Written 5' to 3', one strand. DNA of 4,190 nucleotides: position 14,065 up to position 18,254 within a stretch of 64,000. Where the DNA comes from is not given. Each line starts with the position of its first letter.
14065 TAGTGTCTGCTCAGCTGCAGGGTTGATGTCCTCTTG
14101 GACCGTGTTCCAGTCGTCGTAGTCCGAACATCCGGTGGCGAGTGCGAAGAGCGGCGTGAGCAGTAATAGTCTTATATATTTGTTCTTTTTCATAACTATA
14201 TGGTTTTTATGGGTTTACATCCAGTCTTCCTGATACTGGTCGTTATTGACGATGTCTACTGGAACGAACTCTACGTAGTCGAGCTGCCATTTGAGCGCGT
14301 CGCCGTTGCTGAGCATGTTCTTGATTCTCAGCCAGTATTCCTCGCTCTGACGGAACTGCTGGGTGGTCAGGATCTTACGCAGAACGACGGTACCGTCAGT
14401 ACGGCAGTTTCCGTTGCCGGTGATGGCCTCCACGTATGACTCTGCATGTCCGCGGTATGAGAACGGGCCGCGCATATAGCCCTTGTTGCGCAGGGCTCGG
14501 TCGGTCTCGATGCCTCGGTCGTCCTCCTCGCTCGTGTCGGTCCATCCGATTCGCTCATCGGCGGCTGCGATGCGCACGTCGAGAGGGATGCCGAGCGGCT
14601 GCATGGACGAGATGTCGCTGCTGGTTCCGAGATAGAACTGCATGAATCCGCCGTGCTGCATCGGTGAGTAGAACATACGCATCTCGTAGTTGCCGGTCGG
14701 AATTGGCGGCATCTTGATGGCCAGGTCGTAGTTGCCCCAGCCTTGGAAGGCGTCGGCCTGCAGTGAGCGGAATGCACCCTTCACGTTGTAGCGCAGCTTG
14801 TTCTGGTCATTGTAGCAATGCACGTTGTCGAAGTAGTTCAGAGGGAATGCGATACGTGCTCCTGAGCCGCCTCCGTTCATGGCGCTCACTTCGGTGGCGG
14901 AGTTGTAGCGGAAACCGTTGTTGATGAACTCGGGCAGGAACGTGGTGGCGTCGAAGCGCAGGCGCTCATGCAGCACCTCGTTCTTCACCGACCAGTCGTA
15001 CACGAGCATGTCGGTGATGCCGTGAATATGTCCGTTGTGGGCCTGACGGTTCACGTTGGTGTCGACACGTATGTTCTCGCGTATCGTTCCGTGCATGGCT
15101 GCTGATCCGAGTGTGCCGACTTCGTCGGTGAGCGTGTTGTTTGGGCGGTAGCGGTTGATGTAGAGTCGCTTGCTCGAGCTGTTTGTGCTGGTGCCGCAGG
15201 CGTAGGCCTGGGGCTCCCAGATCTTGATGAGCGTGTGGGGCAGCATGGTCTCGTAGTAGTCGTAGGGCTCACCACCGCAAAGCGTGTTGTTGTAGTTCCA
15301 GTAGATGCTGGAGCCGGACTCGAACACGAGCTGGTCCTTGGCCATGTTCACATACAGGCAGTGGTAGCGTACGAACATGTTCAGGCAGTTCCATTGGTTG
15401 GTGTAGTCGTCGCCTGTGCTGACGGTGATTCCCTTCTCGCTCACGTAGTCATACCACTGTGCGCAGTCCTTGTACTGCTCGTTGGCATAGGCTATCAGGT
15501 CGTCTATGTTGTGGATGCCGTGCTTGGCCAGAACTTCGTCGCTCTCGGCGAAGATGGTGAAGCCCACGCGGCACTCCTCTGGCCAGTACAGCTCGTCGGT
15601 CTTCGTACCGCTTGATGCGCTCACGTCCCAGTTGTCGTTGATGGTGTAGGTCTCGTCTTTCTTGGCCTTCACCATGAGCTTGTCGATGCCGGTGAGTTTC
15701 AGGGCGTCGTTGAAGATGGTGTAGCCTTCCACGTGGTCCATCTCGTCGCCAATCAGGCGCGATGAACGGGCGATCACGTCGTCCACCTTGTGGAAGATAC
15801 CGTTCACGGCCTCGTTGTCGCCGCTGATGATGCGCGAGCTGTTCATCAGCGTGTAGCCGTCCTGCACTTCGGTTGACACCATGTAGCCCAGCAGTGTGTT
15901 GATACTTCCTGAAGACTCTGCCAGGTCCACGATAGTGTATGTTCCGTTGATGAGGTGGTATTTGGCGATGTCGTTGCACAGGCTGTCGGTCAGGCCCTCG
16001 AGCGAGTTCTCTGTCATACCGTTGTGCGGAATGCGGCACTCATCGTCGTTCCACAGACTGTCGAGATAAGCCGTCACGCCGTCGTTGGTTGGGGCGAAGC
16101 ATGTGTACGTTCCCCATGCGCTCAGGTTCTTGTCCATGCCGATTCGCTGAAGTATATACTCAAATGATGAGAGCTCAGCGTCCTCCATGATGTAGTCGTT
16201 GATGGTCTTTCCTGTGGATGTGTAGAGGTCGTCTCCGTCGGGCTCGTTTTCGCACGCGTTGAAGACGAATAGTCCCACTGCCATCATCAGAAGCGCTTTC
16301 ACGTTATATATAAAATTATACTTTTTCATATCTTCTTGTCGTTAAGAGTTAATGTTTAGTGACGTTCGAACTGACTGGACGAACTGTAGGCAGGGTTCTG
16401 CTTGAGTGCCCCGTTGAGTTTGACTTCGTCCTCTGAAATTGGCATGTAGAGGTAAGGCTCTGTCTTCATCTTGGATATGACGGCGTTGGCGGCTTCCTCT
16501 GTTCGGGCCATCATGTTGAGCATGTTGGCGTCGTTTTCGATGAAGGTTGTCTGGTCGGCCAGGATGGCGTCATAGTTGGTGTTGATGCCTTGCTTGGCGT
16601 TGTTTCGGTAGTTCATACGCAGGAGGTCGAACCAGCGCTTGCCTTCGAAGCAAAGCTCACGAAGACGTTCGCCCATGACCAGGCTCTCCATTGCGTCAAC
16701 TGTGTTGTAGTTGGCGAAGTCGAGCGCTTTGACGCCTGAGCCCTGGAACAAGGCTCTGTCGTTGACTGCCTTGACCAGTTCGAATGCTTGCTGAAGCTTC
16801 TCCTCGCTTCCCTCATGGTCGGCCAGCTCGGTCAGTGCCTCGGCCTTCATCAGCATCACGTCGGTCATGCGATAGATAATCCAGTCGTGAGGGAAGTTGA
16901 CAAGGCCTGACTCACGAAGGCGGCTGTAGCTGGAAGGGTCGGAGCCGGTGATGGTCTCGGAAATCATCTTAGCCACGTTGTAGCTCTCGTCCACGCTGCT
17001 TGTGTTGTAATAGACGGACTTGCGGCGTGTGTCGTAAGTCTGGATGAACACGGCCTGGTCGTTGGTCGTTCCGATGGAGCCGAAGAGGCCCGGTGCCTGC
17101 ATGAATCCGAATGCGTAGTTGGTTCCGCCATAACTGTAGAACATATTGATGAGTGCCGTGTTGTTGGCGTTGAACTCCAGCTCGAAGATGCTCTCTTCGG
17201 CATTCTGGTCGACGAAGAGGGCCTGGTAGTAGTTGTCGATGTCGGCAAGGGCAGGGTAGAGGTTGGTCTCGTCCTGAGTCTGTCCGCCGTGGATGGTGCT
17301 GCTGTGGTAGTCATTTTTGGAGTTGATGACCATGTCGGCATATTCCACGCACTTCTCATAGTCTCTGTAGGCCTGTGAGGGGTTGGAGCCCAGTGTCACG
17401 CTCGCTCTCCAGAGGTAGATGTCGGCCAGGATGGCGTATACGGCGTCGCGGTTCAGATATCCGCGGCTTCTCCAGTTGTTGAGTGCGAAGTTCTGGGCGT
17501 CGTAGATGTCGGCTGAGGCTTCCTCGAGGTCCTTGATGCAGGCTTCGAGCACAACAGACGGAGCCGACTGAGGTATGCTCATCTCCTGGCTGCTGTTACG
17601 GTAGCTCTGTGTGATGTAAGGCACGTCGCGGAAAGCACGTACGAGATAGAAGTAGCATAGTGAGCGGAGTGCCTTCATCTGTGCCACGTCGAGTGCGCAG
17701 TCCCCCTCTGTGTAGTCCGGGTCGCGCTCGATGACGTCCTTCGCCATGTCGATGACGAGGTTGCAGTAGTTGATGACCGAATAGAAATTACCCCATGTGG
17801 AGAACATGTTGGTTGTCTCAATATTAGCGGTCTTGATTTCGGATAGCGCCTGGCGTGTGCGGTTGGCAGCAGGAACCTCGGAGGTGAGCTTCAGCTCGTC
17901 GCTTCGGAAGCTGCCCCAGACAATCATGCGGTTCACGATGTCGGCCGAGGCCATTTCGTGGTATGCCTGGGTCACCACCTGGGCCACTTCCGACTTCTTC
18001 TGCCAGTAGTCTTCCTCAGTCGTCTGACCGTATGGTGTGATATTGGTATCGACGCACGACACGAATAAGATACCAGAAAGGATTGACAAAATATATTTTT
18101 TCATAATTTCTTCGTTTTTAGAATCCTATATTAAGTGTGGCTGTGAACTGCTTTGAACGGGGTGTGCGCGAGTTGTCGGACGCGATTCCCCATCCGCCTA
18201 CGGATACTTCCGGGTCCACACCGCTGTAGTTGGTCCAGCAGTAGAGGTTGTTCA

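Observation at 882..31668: Dockerin-type modules tag four proteins of a Bacteroidales PUL, with no cohesin in sight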

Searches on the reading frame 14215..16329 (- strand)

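Call 7: search_protein_families(library=pfam, proteins=[window:14215-16329:-], max_evalue=0.01)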
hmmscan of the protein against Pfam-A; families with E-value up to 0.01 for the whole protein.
window:14215-16329:- (704 aa): 1 family
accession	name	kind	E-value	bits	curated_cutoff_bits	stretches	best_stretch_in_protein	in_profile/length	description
PF02469.27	Fasciclin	-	5.7e-16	59.3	22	1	52-186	2-121/123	Fasciclin domain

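Call 35: search_protein_families(library=ncbifam, proteins=[window:14215-16329:-], max_evalue=0.01)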
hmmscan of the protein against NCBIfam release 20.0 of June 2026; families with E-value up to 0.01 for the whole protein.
window:14215-16329:- (704 aa): 0 families

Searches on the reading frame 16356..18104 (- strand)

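Call 7: search_protein_families(library=pfam, proteins=[window:16356-18104:-], max_evalue=0.01)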
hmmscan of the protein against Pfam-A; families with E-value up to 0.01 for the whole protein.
window:16356-18104:- (582 aa): 2 families
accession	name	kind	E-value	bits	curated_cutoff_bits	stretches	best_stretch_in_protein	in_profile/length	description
PF07980.17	SusD_RagB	-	1e-24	88.2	23.1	1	407-573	155-297/297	SusD family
PF14322.12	SusD-like_3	-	1.1e-11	45.8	27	1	37-231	19-191/191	Starch-binding associating with outer membrane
